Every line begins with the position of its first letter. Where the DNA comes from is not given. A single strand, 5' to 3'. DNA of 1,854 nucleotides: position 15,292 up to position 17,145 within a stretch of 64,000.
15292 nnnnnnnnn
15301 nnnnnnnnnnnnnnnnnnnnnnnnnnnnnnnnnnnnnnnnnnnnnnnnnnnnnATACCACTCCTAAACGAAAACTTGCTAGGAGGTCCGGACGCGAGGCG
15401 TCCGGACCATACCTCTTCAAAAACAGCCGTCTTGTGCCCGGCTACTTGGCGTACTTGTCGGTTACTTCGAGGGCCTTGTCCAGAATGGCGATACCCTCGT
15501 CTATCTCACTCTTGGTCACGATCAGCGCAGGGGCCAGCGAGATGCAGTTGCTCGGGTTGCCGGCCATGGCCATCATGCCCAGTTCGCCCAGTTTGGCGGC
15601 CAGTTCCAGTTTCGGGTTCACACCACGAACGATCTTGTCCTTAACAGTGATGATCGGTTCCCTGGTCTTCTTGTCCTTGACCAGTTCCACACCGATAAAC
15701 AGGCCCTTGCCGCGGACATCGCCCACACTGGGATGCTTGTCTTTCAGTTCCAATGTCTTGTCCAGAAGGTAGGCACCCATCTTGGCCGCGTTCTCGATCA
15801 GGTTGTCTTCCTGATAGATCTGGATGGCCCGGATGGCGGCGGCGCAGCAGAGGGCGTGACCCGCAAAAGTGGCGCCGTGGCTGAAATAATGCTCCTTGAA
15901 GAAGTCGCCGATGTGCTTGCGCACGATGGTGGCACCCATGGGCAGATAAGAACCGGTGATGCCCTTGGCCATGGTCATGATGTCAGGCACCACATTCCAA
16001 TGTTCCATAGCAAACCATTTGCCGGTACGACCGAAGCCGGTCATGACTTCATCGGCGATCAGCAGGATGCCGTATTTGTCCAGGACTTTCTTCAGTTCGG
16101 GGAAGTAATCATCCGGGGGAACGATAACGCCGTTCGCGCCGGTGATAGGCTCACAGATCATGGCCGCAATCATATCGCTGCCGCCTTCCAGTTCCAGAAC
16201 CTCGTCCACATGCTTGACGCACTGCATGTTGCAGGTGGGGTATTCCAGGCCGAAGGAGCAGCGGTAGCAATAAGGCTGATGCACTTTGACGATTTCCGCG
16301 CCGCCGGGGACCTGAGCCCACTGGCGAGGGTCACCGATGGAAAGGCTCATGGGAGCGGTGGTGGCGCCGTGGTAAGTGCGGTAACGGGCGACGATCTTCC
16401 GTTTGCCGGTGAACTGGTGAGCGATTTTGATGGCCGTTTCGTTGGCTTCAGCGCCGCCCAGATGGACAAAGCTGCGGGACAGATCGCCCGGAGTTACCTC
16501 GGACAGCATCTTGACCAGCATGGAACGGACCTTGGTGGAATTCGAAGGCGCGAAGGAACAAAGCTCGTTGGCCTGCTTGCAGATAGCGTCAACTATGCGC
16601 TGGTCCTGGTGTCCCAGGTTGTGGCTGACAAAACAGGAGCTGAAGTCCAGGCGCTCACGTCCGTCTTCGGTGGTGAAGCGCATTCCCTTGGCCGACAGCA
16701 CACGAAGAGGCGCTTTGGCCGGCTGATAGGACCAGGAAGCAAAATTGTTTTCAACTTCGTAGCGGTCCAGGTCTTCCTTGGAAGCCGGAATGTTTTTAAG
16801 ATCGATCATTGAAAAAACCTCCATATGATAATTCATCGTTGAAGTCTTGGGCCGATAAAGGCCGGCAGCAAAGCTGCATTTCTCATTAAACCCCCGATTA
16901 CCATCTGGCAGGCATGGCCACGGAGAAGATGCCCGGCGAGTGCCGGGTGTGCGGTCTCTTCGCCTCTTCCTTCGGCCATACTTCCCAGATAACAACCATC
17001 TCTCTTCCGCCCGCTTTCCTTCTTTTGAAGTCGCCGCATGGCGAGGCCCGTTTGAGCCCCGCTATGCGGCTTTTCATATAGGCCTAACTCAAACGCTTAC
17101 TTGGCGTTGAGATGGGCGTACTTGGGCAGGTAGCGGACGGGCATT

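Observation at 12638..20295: Taurine-type aminosulfonate operon with non-canonical composition: Xsc + class-III aminotransferase + GdhA + an unexplained MmsA-type acylating aldehyde dehydrogenase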

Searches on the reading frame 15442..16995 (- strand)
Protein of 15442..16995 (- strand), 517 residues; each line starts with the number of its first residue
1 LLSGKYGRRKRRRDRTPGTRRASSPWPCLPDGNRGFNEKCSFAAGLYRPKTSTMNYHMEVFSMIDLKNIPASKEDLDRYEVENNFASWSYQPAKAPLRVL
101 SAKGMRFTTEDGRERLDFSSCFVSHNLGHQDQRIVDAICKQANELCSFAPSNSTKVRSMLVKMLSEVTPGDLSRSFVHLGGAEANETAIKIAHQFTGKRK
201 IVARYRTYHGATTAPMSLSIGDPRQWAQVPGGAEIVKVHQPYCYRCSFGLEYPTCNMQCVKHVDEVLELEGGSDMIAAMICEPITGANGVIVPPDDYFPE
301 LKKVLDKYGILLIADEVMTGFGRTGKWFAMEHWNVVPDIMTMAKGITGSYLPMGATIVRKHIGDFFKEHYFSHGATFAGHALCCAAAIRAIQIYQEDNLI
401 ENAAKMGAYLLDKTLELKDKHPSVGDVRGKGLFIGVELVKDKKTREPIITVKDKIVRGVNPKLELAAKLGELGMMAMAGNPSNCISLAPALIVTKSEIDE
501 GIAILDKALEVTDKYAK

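Call 3: search_protein_families(library=ncbifam, proteins=[window:15442-16995:-])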
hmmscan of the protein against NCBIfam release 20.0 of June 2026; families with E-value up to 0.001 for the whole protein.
window:15442-16995:- (517 aa): 69 families (the best 25 are shown)
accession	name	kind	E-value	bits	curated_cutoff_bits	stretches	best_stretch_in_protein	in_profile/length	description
NF004718.0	PRK06062.1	subfamily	5.9e-136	453.6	472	1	70-515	13-452/454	hypothetical protein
NF006228.0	PRK08360.1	equivalog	3.7e-103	345.5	608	1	93-511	21-426/443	aspartate aminotransferase family protein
NF005993.0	PRK08117.1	subfamily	4.3e-97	325.5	574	1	93-511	23-429/433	aspartate aminotransferase family protein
NF005683.0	PRK07481.1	subfamily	1.3e-95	321.1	575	1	93-512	26-450/453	hypothetical protein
NF005812.0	PRK07678.1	subfamily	5.9e-95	318.5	488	1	90-510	25-448/451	aminotransferase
NF004426.0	PRK05769.1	equivalog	6.7e-94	315.2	552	1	80-511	22-439/441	acetyl ornithine aminotransferase family protein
NF005375.0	PRK06917.1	equivalog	9.7e-93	311.3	535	1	99-511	18-438/448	aspartate aminotransferase family protein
NF045634.1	LeuMetRace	equivalog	2.8e-89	299.8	800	1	94-510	22-425/432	leucine/methionine racemase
NF005682.0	PRK07480.1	subfamily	6.8e-88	295.3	510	1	99-514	39-454/459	aminotransferase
NF005102.0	PRK06541.1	equivalog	1.4e-86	290.8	574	1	85-510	24-454/460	aspartate aminotransferase family protein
NF005447.0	PRK07036.1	equivalog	1.8e-86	290.7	618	1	85-513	25-456/468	aminotransferase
NF004767.0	PRK06105.1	subfamily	1.9e-84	283.8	517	1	93-514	28-452/460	aminotransferase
NF005684.0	PRK07482.1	subfamily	2e-84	283.8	687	1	93-511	29-454/464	hypothetical protein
NF005685.0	PRK07483.1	equivalog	1.2e-81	274.8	485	1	96-511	13-437/444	aspartate aminotransferase family protein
NF049939.1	HyAminethphonNHLyPbfA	equivalog_domain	3.1e-78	263.2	525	1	100-510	48-440/442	(R)-1-hydroxy-2-aminoethylphosphonate ammonia-lyase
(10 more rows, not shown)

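Call 4: search_protein_families(library=pfam, proteins=[window:15442-16995:-])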
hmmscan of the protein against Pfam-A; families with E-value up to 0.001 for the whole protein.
window:15442-16995:- (517 aa): 1 family
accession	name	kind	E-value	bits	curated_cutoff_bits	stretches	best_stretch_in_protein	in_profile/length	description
PF00202.27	Aminotran_3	-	1.3e-89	301.2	30.5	1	97-509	11-403/403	Aminotransferase class-III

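Call 24: search_solved_structures(query=window:15442-16809:-, max_evalue=1e-40)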
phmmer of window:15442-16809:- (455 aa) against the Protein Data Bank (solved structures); distinct sequences matched with E-value up to 1e-40: 102 (the best 60 are shown).
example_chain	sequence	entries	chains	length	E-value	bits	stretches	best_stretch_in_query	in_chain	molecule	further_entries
6jix_B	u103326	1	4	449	2.2e-88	300.3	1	23-451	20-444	taurine:2-oxoglutarate aminotransferase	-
3n5m_A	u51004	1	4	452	1.8e-78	267.7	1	41-448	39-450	Adenosylmethionine-8-amino-7-oxononanoate aminotransferase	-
6s54_A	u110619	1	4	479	4.2e-77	263.2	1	32-447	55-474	Aspartate aminotransferase family protein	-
6io1_A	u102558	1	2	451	2.6e-72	247.4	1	32-440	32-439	Aminotransferase, class III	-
5kr5_A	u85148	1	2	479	7.4e-69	236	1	27-448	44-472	4-aminobutyrate transaminase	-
7vno_A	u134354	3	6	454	1.2e-68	235.4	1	5-451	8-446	454aa long hypothetical 4-aminobutyrate aminotransferase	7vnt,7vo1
5kr3_A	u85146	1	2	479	1.2e-68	235.4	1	33-448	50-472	4-aminobutyrate transaminase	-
5kr6_A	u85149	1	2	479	2.9e-68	234.1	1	32-448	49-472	4-aminobutyrate transaminase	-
5kqw_A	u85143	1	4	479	3.3e-68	233.9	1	33-448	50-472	4-aminobutyrate transaminase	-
6fyq_A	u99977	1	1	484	3.7e-68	233.7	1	12-447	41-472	amine transaminase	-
5kr4_A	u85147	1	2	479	1.5e-67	231.7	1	37-448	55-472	4-aminobutyrate transaminase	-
5kqu_A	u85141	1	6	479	1.8e-67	231.4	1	33-447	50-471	4-aminobutyrate transaminase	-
5lh9_A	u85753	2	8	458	1.5e-65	225.2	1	37-436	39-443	OMEGA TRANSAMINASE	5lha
5ti8_A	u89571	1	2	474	1.2e-64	222.2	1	32-450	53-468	Aminotransferase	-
3fcr_A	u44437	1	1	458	4.4e-64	220.3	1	14-440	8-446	putative aminotransferase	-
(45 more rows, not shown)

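Call 36: search_solved_structures(query=window:15442-16809:-, max_evalue=1e-75, show_alignments=2)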
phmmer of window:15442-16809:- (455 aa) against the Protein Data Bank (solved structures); distinct sequences matched with E-value up to 1e-75: 3.
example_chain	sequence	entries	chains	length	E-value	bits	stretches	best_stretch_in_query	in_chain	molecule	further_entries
6jix_B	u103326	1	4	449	2.2e-88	300.3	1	23-451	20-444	taurine:2-oxoglutarate aminotransferase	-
3n5m_A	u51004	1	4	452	1.8e-78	267.7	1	41-448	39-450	Adenosylmethionine-8-amino-7-oxononanoate aminotransferase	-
6s54_A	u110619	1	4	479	4.2e-77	263.2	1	32-447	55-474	Aspartate aminotransferase family protein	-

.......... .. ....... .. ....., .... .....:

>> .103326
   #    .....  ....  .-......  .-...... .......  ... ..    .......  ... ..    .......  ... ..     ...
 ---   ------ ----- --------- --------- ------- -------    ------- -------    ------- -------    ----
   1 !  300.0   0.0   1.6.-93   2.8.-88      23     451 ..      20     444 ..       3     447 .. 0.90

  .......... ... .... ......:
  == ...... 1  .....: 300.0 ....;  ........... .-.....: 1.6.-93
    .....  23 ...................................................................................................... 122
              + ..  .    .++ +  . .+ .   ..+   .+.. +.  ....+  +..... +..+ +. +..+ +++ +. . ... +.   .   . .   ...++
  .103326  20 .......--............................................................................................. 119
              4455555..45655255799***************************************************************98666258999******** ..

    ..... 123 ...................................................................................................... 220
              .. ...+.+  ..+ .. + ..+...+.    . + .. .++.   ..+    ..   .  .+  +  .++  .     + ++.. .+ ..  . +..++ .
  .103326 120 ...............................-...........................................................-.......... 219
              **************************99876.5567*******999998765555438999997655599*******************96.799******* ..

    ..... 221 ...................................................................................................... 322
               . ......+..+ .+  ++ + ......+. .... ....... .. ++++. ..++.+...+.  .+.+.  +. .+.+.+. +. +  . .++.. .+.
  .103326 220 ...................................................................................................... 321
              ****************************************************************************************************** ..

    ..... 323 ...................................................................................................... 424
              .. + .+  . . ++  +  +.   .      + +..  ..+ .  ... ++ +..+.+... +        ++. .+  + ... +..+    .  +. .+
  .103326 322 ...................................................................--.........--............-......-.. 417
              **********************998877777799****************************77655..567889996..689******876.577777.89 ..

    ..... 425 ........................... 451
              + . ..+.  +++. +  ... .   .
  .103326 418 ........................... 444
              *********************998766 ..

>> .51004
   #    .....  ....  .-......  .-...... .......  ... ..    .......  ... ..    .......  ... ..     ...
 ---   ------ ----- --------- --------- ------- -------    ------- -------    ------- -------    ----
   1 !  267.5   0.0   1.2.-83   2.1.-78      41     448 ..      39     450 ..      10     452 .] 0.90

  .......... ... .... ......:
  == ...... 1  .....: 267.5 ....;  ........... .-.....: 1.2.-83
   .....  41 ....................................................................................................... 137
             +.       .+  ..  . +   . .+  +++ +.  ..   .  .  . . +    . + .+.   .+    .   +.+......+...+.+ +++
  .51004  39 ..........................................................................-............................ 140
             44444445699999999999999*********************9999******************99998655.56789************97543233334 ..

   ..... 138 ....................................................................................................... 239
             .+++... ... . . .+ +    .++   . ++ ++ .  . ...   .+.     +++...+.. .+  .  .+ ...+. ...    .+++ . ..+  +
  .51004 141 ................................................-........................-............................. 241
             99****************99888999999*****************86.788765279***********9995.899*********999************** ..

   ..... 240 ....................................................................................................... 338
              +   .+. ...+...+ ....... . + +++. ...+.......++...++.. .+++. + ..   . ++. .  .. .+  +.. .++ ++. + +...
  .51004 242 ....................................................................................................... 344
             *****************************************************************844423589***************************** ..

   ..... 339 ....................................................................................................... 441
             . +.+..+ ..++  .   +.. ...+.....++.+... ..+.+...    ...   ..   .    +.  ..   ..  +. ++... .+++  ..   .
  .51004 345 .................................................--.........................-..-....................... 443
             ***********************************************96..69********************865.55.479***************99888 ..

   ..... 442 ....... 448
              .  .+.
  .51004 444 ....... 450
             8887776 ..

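Call 65: find_homologous_proteins(query=window:15442-16809:-)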
Query window:15442-16809:- (455 aa): 7993 proteins with E <= 0.001 among 8000 candidates; the best 120 are listed.
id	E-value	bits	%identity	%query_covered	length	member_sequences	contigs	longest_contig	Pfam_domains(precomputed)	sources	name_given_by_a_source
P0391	0.0e+0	1045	100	100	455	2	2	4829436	PF00202.28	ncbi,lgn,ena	-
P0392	1.2e-236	804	74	100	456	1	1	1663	PF00202.28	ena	-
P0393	1.1e-235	801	73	100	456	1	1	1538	PF00202.28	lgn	-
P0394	2.1e-235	800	74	100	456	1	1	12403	PF00202.28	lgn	-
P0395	4.9e-235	799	74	100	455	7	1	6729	PF00202.28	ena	-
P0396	8.4e-235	798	74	100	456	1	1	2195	PF00202.28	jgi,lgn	jgi:taurine--2-oxoglutarate transaminase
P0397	8.6e-235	798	73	100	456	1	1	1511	PF00202.28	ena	-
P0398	2.4e-234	796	74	100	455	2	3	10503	PF00202.28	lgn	-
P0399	6.6e-234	795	74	100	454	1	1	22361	PF00202.28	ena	-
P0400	1.0e-233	794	72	100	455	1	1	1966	PF00202.28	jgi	-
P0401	2.1e-233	793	74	100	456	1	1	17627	PF00202.28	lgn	-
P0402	5.2e-233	792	72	100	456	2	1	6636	PF00202.28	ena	-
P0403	5.3e-233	792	72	100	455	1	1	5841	PF00202.28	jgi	jgi:taurine--2-oxoglutarate transaminase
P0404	1.1e-232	791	72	100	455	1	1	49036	PF00202.28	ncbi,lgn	ncbi:MAG: aminotransferase class III-fold pyridoxal phosphate-dependent enzyme [Thermodesulfobacteri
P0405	1.1e-232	791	72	100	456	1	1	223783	PF00202.28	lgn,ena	-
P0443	2.9e-230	783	71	100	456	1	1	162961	PF00202.28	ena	-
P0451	7.3e-230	782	72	100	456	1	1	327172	PF00202.28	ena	-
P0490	3.2e-228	776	71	100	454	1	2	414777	PF00202.28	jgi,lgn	jgi:taurine--2-oxoglutarate transaminase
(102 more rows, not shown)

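Call 66: find_encoding_contigs(protein=P0490, flank=10000, max_places=1)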
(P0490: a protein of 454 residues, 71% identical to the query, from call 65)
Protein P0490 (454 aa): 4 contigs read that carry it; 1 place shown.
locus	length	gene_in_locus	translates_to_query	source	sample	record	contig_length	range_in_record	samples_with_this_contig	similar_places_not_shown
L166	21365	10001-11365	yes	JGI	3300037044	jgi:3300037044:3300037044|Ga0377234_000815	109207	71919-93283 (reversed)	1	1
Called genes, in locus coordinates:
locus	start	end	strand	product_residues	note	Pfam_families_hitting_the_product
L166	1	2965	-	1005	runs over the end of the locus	PF05088:Bac_GDH_CD, PF00208:ELFV_dehydrog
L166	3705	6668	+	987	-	PF00072:Response_reg (faint), PF01326:PPDK_N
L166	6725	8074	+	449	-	PF02812:ELFV_dehydrog_N, PF00208:ELFV_dehydrog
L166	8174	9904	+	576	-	PF02776:TPP_enzyme_N, PF00205:TPP_enzyme_M, PF02775:TPP_enzyme_C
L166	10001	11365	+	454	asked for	PF00202:Aminotran_3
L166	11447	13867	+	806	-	PF01266:DAO, PF16350:FAO_M, PF01571:GCV_T, PF08669:GCV_T_C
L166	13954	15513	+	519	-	PF00171:Aldedh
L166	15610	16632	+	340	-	PF04069:OpuAC, PF13379:NMT1_2, PF09084:NMT1, PF12974:Phosphonate-bd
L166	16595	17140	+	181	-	PF00582:Usp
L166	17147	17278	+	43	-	-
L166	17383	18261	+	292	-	PF00005:ABC_tran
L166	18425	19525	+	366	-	PF09084:NMT1 (weak)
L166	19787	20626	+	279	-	PF00528:BPD_transp_1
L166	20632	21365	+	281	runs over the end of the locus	PF00528:BPD_transp_1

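Call 67: find_encoding_contigs(protein=P0451, flank=10000, max_places=1)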
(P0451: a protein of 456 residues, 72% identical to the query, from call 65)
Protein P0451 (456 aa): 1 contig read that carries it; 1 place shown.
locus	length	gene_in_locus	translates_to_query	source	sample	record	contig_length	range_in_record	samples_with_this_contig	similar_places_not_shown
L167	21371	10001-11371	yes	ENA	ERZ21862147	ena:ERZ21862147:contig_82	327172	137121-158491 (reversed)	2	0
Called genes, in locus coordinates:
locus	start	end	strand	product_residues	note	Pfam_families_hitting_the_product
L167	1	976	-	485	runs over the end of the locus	PF01225:Mur_ligase, PF08245:Mur_ligase_M, PF02875:Mur_ligase_C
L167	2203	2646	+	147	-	PF13686:DrsE_2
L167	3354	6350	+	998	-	PF00072:Response_reg (weak), PF01326:PPDK_N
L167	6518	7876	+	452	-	PF02812:ELFV_dehydrog_N, PF00208:ELFV_dehydrog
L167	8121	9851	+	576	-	PF02776:TPP_enzyme_N, PF00205:TPP_enzyme_M, PF02775:TPP_enzyme_C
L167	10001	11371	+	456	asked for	PF00202:Aminotran_3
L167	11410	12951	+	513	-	PF00171:Aldedh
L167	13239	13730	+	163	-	PF00582:Usp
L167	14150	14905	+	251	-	PF00005:ABC_tran, PF13304:AAA_21 (faint)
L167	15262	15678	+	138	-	-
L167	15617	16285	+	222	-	-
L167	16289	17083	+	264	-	PF00528:BPD_transp_1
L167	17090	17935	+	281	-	PF00528:BPD_transp_1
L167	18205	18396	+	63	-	-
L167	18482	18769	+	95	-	-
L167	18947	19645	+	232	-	PF00392:GntR, PF07729:FCD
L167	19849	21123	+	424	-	PF01409:tRNA-synt_2d (faint), PF13393:tRNA-synt_His, PF00587:tRNA-synt_2b, PF13393:tRNA-synt_His, PF03129:HGTP_anticodon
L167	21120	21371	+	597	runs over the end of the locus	PF01336:tRNA_anti-codon, PF00152:tRNA-synt_2, PF02938:GAD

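Call 68: find_encoding_contigs(protein=P0443, flank=10000, max_places=1)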
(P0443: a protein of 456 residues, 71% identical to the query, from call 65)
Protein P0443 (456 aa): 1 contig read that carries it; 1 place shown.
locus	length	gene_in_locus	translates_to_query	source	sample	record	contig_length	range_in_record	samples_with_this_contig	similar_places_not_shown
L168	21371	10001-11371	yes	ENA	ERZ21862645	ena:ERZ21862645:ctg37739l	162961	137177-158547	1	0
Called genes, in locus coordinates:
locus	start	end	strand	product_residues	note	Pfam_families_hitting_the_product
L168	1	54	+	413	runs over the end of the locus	PF04860:Phage_portal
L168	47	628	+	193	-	PF08281:Sigma70_r4_2 (faint), PF04545:Sigma70_r4 (faint)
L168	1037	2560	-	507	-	PF13701:DDE_Tnp_1_4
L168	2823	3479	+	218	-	PF01209:Ubie_methyltran, PF13489:Methyltransf_23, PF13847:Methyltransf_31, PF08241:Methyltransf_11, PF08242:Methyltransf_12, PF13649:Methyltransf_25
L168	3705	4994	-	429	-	PF13546:DDE_5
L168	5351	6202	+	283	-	PF06325:PrmA, PF13489:Methyltransf_23, PF05175:MTS, PF08241:Methyltransf_11, PF08242:Methyltransf_12, PF13649:Methyltransf_25, PF13847:Methyltransf_31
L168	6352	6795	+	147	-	PF13596:PAS_10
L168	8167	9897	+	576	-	PF02776:TPP_enzyme_N, PF00205:TPP_enzyme_M, PF02775:TPP_enzyme_C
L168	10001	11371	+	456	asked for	PF00202:Aminotran_3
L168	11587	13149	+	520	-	PF00171:Aldedh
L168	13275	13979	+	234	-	PF00392:GntR, PF07729:FCD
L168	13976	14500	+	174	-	PF04343:DUF488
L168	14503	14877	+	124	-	PF13188:PAS_8 (weak), PF13596:PAS_10, PF08448:PAS_4 (weak), PF13426:PAS_9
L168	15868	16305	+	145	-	PF01797:Y1_Tnp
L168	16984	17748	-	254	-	PF00078:RVT_1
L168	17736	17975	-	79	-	-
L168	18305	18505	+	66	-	-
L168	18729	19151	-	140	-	PF01243:PNPOx_N, PF16242:Pyrid_ox_like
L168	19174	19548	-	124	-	PF04993:TfoX_N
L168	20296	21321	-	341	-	-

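Call 69: find_encoding_contigs(protein=P0394, flank=10000, max_places=1)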
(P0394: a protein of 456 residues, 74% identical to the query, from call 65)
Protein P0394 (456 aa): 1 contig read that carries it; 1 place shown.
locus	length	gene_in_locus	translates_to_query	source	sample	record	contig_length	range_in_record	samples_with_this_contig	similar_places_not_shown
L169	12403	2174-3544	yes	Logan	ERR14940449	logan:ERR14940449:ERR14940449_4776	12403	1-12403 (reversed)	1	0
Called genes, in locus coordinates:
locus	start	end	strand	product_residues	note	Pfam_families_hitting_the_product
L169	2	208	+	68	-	?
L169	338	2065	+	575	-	PF02776:TPP_enzyme_N, PF00205:TPP_enzyme_M, PF02775:TPP_enzyme_C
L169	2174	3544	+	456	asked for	PF00202:Aminotran_3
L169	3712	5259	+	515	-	PF00171:Aldedh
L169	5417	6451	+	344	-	PF13379:NMT1_2, PF04069:OpuAC, PF09084:NMT1, PF12974:Phosphonate-bd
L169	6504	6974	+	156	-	PF00582:Usp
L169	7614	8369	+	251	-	PF00005:ABC_tran, PF13304:AAA_21 (faint)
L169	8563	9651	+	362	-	PF09084:NMT1 (weak)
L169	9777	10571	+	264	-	PF00528:BPD_transp_1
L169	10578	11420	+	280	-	PF00528:BPD_transp_1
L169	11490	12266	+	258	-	PF00005:ABC_tran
